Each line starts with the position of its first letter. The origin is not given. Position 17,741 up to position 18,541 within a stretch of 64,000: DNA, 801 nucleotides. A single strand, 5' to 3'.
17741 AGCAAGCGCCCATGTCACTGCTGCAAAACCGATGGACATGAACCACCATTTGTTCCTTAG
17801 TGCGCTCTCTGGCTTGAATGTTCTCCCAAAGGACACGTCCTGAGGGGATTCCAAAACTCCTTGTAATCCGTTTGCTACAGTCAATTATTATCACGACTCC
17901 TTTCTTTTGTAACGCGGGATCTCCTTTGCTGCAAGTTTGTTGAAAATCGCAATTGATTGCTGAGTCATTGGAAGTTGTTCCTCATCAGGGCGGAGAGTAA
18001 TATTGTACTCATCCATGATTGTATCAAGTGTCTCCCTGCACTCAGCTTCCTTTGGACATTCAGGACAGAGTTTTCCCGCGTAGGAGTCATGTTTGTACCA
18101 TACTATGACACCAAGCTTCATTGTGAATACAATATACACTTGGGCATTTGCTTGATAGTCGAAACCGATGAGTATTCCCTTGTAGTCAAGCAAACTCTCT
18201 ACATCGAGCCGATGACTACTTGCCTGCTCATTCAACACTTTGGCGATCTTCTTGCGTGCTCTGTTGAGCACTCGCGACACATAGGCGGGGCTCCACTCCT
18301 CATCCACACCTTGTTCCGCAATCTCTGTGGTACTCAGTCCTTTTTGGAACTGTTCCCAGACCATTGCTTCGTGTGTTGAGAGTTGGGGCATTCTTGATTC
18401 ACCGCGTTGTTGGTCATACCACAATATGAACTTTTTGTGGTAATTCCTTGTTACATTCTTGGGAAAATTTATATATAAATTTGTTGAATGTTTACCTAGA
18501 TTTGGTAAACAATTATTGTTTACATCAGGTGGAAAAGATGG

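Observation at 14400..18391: Operon of four paralogous bacterial-type PH-domain membrane proteins with interleaved micro-TM ORFs behind a Tfx-like regulator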

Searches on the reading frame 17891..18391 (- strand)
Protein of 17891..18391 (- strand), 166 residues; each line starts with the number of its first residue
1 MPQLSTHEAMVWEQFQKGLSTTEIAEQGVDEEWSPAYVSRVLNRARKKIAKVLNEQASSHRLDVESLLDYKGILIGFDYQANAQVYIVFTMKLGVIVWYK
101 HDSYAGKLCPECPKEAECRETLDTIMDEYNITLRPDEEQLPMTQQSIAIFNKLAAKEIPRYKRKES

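Call 15: search_protein_families(library=pfam, proteins=[window:17891-18391:-], max_evalue=10)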
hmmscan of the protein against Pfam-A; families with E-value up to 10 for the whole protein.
window:17891-18391:- (166 aa): 1 family
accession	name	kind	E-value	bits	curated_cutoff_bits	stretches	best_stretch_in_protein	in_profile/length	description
PF23881.1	DUF7234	-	0.17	12.4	24.4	1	26-98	6-76/80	Family of unknown function (DUF7234)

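Call 16: search_solved_structures(query=window:17891-18391:-, max_evalue=10, show_alignments=2)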
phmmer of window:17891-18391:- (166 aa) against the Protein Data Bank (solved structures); distinct sequences matched with E-value up to 10: 2.
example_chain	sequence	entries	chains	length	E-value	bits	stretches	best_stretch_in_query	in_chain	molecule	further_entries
7x2q_A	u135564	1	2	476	1.2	12.1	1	62-136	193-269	Sugiol synthase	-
2m0a_A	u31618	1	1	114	1.7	11.6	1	100-156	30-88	Non-structural protein 3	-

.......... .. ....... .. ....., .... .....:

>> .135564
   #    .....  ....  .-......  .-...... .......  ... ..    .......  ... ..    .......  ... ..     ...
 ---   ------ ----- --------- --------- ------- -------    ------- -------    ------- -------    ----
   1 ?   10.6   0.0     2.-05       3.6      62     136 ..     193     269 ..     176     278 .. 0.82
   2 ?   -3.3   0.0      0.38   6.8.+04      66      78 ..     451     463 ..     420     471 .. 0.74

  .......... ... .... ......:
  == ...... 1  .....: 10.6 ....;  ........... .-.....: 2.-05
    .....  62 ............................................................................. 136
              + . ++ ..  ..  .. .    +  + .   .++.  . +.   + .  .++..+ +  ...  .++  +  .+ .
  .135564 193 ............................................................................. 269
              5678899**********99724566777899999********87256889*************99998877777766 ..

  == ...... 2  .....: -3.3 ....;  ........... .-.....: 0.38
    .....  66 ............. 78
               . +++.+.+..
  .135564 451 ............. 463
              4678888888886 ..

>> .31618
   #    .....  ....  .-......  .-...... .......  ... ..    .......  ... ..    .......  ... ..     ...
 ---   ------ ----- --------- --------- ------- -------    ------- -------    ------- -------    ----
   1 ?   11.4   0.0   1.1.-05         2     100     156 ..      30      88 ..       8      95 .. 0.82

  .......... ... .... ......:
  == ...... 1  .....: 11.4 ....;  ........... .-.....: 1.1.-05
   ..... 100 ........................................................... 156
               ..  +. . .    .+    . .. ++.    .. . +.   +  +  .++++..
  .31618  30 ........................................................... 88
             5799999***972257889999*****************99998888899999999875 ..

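Call 19: find_homologous_proteins(query=window:17891-18391:-)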
Query window:17891-18391:- (166 aa): 698 proteins with E <= 0.001 among 711 candidates; the best 120 are listed.
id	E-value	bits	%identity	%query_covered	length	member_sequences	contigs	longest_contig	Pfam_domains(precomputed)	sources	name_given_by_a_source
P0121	1.2e-103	361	97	100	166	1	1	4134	-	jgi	jgi:hypothetical protein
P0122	8.7e-103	359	96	100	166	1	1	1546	-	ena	-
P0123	1.2e-102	358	96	100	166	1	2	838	-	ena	-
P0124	1.6e-102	358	95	100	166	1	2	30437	-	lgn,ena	-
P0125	2.2e-102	357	96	100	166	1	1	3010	-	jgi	jgi:hypothetical protein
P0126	3.2e-102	357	96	100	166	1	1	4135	-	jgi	jgi:hypothetical protein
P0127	4.4e-102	356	95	100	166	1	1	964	-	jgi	jgi:hypothetical protein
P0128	4.5e-102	356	96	100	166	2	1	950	-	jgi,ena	jgi:hypothetical protein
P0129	8.3e-102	356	96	100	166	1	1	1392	-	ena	-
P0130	2.2e-101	354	94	100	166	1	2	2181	-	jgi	-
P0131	6.0e-101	353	93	100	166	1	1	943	-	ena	-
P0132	6.1e-101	353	95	100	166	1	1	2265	-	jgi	jgi:hypothetical protein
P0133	7.9e-101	352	95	100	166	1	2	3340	-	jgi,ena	jgi:hypothetical protein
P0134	8.2e-101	352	94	100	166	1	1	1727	-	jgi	-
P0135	8.2e-101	352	94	100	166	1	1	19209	-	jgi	jgi:hypothetical protein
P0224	1.2e-78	280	99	78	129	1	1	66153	-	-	-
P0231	1.6e-78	280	76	99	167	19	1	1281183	-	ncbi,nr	ncbi:MAG: hypothetical protein JSV15_02160 [Candidatus Bathyarchaeota archaeon]|nr:MAG: hypothetical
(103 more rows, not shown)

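Call 30: predict_structure(alignment_id=A3)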
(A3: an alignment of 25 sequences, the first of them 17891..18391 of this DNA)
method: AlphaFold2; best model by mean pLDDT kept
length: 166 residues; sequences in the alignment: 25
mean_pLDDT: 82.3   pTM: 0.76
mean pLDDT of the five models: 82.3, 82.3, 62.1, 57.0, 55.7
residues with pLDDT >= 90: 68; 70-90: 68; 50-70: 15; < 50: 15
segments of 3 or more residues with pLDDT < 50: 105-108, 158-166
pLDDT, mean of each block of 10 residues (from residue 1): 81 90 81 89 93 91 85 88 89 88 53 75 91 88 86 69 44
secondary structure, 60 per line:
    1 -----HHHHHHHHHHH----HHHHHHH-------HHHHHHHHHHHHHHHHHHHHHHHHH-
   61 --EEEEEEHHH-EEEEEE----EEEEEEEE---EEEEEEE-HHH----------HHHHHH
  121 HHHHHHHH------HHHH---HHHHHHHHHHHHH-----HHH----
elements in order: H6-16 H21-27 H35-59 E63-68 E73-78 E83-90 E94-100 H115-128 H135-138 H142-154

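Call 34: fold_search(model_id=the predicted structure, library=pdb)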
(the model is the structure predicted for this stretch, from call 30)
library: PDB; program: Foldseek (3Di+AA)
matches with E <= 10: 345; with E <= 0.001: 0
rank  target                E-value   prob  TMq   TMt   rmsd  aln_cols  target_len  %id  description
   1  9ghe_V                3.3e-01  0.16  0.20  0.18  10.2       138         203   10  Staphylococcus aureus FusB bound to the small subunit of the Escherichia coli 70S ribosome (FusB-70S:SSU) (released 2025-03-26)
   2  9ghf_V                5.7e-01  0.14  0.21  0.19   9.9       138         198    9  Staphylococcus aureus FusB bound to the large subunit of the Escherichia coli 70S ribosome (FusB-70S:LSU) (released 2025-03-26)
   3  9a74_A                6.4e-01  0.23  0.18  0.34   7.8        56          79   12  Integrative model of YKUJ-NUSA by crosslinking MS and deep learning (released 2024-09-18)
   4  9ghd_V                6.4e-01  0.13  0.20  0.17  10.2       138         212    9  Escherichia coli 70S ribosome in complex with Staphylococcus aureus FusB-EF-G (FusB-EF-G-70S*) (released 2025-03-26)
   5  3kln_B                7.2e-01  0.94  0.27  0.21   5.0        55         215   27  Vibrio cholerae VpsT (released 2010-02-09)
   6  4adn_A                7.2e-01  0.11  0.20  0.17  10.3       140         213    9  Fusidic acid resistance protein FusB (released 2012-03-07)
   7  6eo2                  8.1e-01  0.87  0.25  0.20   4.8        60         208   27  Conformational dynamism for DNA interaction in Salmonella typhimurium RcsB response regulator. S207C crossed (released 2017-11-15)
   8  2ei0                  8.6e-01  0.16  0.14  0.08   9.1        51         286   12  Anaerobic Crystal Structure Analysis of 1,2-dihydroxynaphthalene dioxygenase from Pseudomonas sp. strain C18 complexed w (released 2008-02-19)
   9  4adn_B                9.1e-01  0.10  0.20  0.17  10.1       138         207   10  Fusidic acid resistance protein FusB (released 2012-03-07)
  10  4zmr_A                9.6e-01  0.90  0.25  0.21   2.4        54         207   24  Structural characterization of the full-length response regulator spr1814 in complex with a phosphate analogue reveals (released 2016-04-27)
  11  3klo_B                9.6e-01  0.90  0.27  0.20   5.0        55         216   27  Vibrio cholerae VpsT bound to c-di-GMP (released 2010-02-09)
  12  6jsx_A                1.0e+00  0.14  0.16  0.33  11.3        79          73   13  Structure of a flagellin protein, HpFlaG (released 2020-04-08)
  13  4ado_A                1.1e+00  0.10  0.20  0.18  10.1       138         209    9  Fusidic acid resistance protein FusB (released 2012-03-07)
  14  9gbk_Y                1.1e+00  0.06  0.18  0.16  15.0       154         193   14  Blm10-20S proteasome complex from pre1-1 (released 2024-09-11)
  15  1fse_A                1.3e+00  0.82  0.27  0.64   5.3        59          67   25  CRYSTAL STRUCTURE OF THE BACILLUS SUBTILIS REGULATORY PROTEIN GERE (released 2001-03-21)
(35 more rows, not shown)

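Call 47: search_protein_families(library=padloc, proteins=[window:17891-18391:-], max_evalue=0.01)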
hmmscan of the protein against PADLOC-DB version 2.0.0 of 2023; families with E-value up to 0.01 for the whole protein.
window:17891-18391:- (166 aa): 0 families

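Call 51: search_protein_representatives(alignment_id=A3)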
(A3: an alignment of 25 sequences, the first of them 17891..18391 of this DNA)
Query: 25 sequences, 167 profile positions. Proteins with E-value up to 0.001 (for the whole library): 93; up to 1e-10: 36; up to 1e-30: 7. The best 93 are listed.
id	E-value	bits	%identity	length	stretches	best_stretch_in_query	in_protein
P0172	4.5e-94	329.1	-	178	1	1-166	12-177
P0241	1.2e-75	269.2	-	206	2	31-165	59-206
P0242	2.3e-69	248.8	-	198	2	27-165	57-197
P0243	9.0e-51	188.2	-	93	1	73-164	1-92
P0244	1.8e-45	171.0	-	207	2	35-110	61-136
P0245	7.5e-45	169.0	-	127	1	64-151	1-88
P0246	2.1e-38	148.0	-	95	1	1-93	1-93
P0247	2.9e-29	118.2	-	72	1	97-166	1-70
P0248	1.3e-27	112.9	-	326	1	38-155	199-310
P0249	8.1e-26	107.1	-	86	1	1-73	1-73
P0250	1.5e-23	99.7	-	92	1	1-63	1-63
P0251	1.0e-22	97.0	-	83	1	62-112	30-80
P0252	3.2e-18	82.3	-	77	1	1-56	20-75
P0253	2.8e-16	76.0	-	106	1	1-64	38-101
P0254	3.7e-16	75.6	-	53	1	117-165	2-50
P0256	7.8e-15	71.3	-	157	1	2-153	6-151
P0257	4.7e-14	68.8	-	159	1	1-144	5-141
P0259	1.8e-13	66.9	-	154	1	3-151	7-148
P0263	1.1e-12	64.3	-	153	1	2-153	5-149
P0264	2.0e-12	63.5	-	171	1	10-144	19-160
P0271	3.4e-11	59.5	-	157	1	2-154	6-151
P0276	1.1e-10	57.8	-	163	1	10-149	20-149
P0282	2.3e-09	53.5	-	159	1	3-153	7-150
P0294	1.9e-07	47.2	-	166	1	1-156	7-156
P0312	1.2e-05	41.4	-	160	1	4-153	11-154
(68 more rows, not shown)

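Call 52: search_protein_families(library=pfam, proteins=[P0256, P0257, P0259, P0263, P0264, P0271, P0276, P0282, P0294, P0312], max_evalue=0.01)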
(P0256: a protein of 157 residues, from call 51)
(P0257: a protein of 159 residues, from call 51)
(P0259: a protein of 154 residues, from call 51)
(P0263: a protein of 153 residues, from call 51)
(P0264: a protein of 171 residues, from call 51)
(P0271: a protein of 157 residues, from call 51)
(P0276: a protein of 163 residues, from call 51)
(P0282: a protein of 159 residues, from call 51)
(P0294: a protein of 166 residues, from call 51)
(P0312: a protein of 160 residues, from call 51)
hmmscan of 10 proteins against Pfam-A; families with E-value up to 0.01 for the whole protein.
P0256 (157 aa): 0 families

P0257 (159 aa): 2 families
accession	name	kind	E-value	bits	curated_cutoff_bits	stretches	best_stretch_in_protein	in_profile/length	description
PF13556.12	HTH_30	-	0.0028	17.9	27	1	18-59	8-49/59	PucR C-terminal helix-turn-helix domain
PF00196.25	GerE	-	0.0071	16.4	23.5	0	8-51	3-46/57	Bacterial regulatory proteins, luxR family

P0259 (154 aa): 10 families
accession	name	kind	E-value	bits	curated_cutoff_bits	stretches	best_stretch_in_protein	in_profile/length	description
PF08279.18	HTH_11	-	0.0001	22.6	25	1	19-45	12-38/55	HTH domain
PF13384.12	HTH_23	-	0.00012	22.3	24.6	1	18-48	13-44/50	Homeodomain-like domain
PF13551.12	HTH_29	-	0.00027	21.4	28.1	1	18-56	7-46/64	Winged helix-turn helix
PF12802.13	MarR_2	-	0.00065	20.3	27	1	22-46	19-44/61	MarR family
PF01381.28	HTH_3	-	0.0019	18.7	23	1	20-40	7-27/55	Helix-turn-helix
PF04545.22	Sigma70_r4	-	0.0022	17.9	24.1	1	21-49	19-47/50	Sigma-70, region 4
PF16509.11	KORA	-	0.003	18.2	26.7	1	16-56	24-60/84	TrfB plasmid transcriptional repressor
PF13545.12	HTH_Crp_2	-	0.0038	17.6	27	1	22-47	22-47/70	Crp-like helix-turn-helix domain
PF04967.18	HTH_10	-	0.004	17.4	23.1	1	22-51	23-52/53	HTH DNA binding domain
PF13560.12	HTH_31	-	0.0052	17.5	27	1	21-47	13-39/64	Helix-turn-helix domain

P0263 (153 aa): 1 family
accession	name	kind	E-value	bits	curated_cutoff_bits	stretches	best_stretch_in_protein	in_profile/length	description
PF00196.25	GerE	-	0.0002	21.4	23.5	1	7-39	3-35/57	Bacterial regulatory proteins, luxR family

P0264 (171 aa): 1 family
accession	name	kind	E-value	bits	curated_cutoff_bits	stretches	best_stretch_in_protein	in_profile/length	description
PF00196.25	GerE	-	0.00066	19.7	23.5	1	13-38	3-28/57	Bacterial regulatory proteins, luxR family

P0271 (157 aa): 7 families
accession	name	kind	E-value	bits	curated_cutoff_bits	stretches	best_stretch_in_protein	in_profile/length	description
PF08279.18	HTH_11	-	0.00013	22.2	25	1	12-44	3-37/55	HTH domain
PF07506.17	RepB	-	0.00045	20.8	30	1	13-67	12-65/185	RepB plasmid partitioning protein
PF10078.15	DUF2316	-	0.00051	20.7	26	1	1-52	1-53/89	Uncharacterized protein conserved in bacteria (DUF2316)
PF13384.12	HTH_23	-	0.0034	17.6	24.6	0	11-43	7-38/50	Homeodomain-like domain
PF24625.1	DUF7626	-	0.0049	17.1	27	1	11-32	5-26/55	Domain of unknown function (DUF7626)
PF00196.25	GerE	-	0.0081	16.2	23.5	0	8-40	3-35/57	Bacterial regulatory proteins, luxR family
PF04297.20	UPF0122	-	0.0088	16.7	22.7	0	8-64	18-75/101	Putative helix-turn-helix protein, YlxM / p13 like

P0276 (163 aa): 0 families

P0282 (159 aa): 0 families

P0294 (166 aa): 4 families
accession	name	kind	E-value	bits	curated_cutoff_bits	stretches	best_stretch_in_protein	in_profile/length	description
PF04545.22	Sigma70_r4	-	0.00011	22.1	24.1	1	14-48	9-44/50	Sigma-70, region 4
PF00196.25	GerE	-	0.00075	19.5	23.5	1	10-53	3-46/57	Bacterial regulatory proteins, luxR family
PF13384.12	HTH_23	-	0.0026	17.9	24.6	1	20-45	13-38/50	Homeodomain-like domain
PF12802.13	MarR_2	-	0.0074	16.9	27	0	22-44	17-40/61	MarR family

P0312 (160 aa): 0 families

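Call 53: search_protein_families(library=ncbifam, proteins=[P0256, P0257, P0259, P0263, P0264, P0271, P0276, P0282, P0294, P0312], max_evalue=0.01)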
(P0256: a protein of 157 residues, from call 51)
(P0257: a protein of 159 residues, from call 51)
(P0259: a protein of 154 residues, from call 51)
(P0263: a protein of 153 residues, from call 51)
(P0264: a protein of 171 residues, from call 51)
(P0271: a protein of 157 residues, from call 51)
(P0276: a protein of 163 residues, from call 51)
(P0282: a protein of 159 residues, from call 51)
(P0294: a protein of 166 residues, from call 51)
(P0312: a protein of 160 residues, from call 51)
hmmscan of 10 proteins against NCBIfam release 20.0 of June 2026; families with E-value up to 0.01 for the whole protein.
P0256 (157 aa): 4 families
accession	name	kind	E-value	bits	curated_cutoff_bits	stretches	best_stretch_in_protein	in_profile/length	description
TIGR00721.1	tfx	subfamily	8.2e-06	25.8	60.25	1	5-53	4-52/137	Tfx family DNA-binding protein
NF003056.0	PRK03975.1-4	equivalog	3.8e-05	23.6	115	1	5-56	4-55/145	putative transcriptional regulator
NF053597.1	EnfR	exception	0.0012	19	260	1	6-53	2-49/142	transcriptional factor EnfR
NF003055.0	PRK03975.1-2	equivalog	0.0037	17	122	1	4-53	6-55/140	putative transcriptional regulator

P0257 (159 aa): 3 families
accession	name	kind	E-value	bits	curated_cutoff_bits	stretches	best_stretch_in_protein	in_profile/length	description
TIGR00721.1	tfx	subfamily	9.4e-06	25.6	60.25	1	6-54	5-53/137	Tfx family DNA-binding protein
NF003056.0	PRK03975.1-4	equivalog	0.0046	16.8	115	1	6-57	5-56/145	putative transcriptional regulator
NF002620.0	PRK02277.1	subfamily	0.0053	16.4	115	1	17-52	13-48/201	orotate phosphoribosyltransferase-like protein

P0259 (154 aa): 13 families
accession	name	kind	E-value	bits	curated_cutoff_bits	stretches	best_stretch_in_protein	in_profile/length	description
NF003055.0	PRK03975.1-2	equivalog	8.5e-06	25.6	122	1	6-53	8-55/140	putative transcriptional regulator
TIGR00721.1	tfx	subfamily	8.6e-06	25.7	60.25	1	6-50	5-49/137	Tfx family DNA-binding protein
TIGR02937.1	sigma70-ECF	superfamily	4.1e-05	23.3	42.9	1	6-51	116-162/165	sigma-70 family RNA polymerase sigma factor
NF033545.0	transpos_IS630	equivalog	6.6e-05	22.5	100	1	17-57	7-47/299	IS630 family transposase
TIGR02985.1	Sig70_bacteroi1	subfamily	0.00074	19.8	126.4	1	2-48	109-156/162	RNA polymerase sigma-70 factor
NF038310.1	lysogeny_AimR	equivalog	0.0012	18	70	1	18-60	5-47/365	AimR family lysis-lysogeny pheromone receptor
NF045758.2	YlxM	equivalog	0.0013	18.8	80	1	8-48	17-58/72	YlxM family DNA-binding protein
NF003054.0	PRK03975.1-1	equivalog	0.0016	18.4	239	1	5-50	34-79/171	putative transcriptional regulator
NF033546.1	transpos_IS21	equivalog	0.0016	18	160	1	16-52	2-33/294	IS21 family transposase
NF003057.0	PRK03975.1-5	subfamily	0.0026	17.5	168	1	7-50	5-48/134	putative transcriptional regulator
NF053597.1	EnfR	exception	0.0034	17.5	260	0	7-50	3-46/142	transcriptional factor EnfR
NF003056.0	PRK03975.1-4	equivalog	0.0063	16.4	115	0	6-49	5-48/145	putative transcriptional regulator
NF005385.0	PRK06930.1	subfamily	0.0089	15.7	136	0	5-50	112-158/170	positive control sigma-like factor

P0263 (153 aa): 1 family
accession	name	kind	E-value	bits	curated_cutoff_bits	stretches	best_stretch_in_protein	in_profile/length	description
TIGR00721.1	tfx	subfamily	2.1e-05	24.4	60.25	1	6-52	6-52/137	Tfx family DNA-binding protein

P0264 (171 aa): 1 family
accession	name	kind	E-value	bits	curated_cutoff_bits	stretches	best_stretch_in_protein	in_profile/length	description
NF006145.0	PRK08295.1-2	equivalog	0.0023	17.3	212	1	11-54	162-204/213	RNA polymerase sporulation sigma factor SigH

P0271 (157 aa): 3 families
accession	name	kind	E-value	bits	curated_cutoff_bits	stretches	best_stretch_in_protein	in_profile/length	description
TIGR00721.1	tfx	subfamily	5e-06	26.5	60.25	1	7-67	6-66/137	Tfx family DNA-binding protein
NF005385.0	PRK06930.1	subfamily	0.00014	21.6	136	1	8-58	115-166/170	positive control sigma-like factor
NF045758.2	YlxM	equivalog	0.0012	18.9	80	1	8-50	17-60/72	YlxM family DNA-binding protein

P0276 (163 aa): 0 families

P0282 (159 aa): 4 families
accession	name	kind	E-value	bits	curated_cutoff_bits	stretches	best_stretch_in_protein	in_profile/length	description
TIGR00721.1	tfx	subfamily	0.0011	18.8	60.25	1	5-53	4-52/137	Tfx family DNA-binding protein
TIGR02937.1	sigma70-ECF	superfamily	0.0018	17.9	42.9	1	8-54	118-165/165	sigma-70 family RNA polymerase sigma factor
NF045758.2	YlxM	equivalog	0.0024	17.9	80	1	7-51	16-61/72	YlxM family DNA-binding protein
NF003056.0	PRK03975.1-4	equivalog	0.0054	16.6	115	1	5-48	4-51/145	putative transcriptional regulator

P0294 (166 aa): 11 families
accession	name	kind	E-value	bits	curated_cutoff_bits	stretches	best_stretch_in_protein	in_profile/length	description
TIGR02937.1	sigma70-ECF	superfamily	3.1e-06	26.9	42.9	1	10-56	118-165/165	sigma-70 family RNA polymerase sigma factor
TIGR00721.1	tfx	subfamily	9e-06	25.6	60.25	1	9-72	6-69/137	Tfx family DNA-binding protein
NF003055.0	PRK03975.1-2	equivalog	2.2e-05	24.2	122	1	8-68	8-68/140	putative transcriptional regulator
NF003057.0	PRK03975.1-5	subfamily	0.00057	19.6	168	1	8-56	4-52/134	putative transcriptional regulator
NF003054.0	PRK03975.1-1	equivalog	0.0013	18.7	239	1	10-55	37-82/171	putative transcriptional regulator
NF003056.0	PRK03975.1-4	equivalog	0.0027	17.5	115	1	8-72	5-69/145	putative transcriptional regulator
TIGR02980.1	SigBFG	subfamily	0.0028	17.4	234.35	1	10-56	179-226/227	SigB/SigF/SigG family RNA polymerase sigma factor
NF004471.0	PRK05803.1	subfamily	0.0045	16.2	252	1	21-59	193-231/235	RNA polymerase sporulation sigma factor SigK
NF045758.2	YlxM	equivalog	0.0046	17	80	0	10-53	17-61/72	YlxM family DNA-binding protein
NF033546.1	transpos_IS21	equivalog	0.0089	15.6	160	0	18-56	2-40/294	IS21 family transposase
TIGR03541.1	reg_near_HchA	equivalog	0.0098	15.4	215.6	0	8-58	170-220/232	PA1136 family autoinducer-binding transcriptional regulator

P0312 (160 aa): 2 families
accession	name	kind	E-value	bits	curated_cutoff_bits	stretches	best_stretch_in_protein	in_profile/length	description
TIGR00721.1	tfx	subfamily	0.00082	19.3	60.25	1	10-49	6-45/137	Tfx family DNA-binding protein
NF008098.0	PRK10840.1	equivalog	0.0058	16.1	235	1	7-66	147-205/216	response regulator transcription factor RcsB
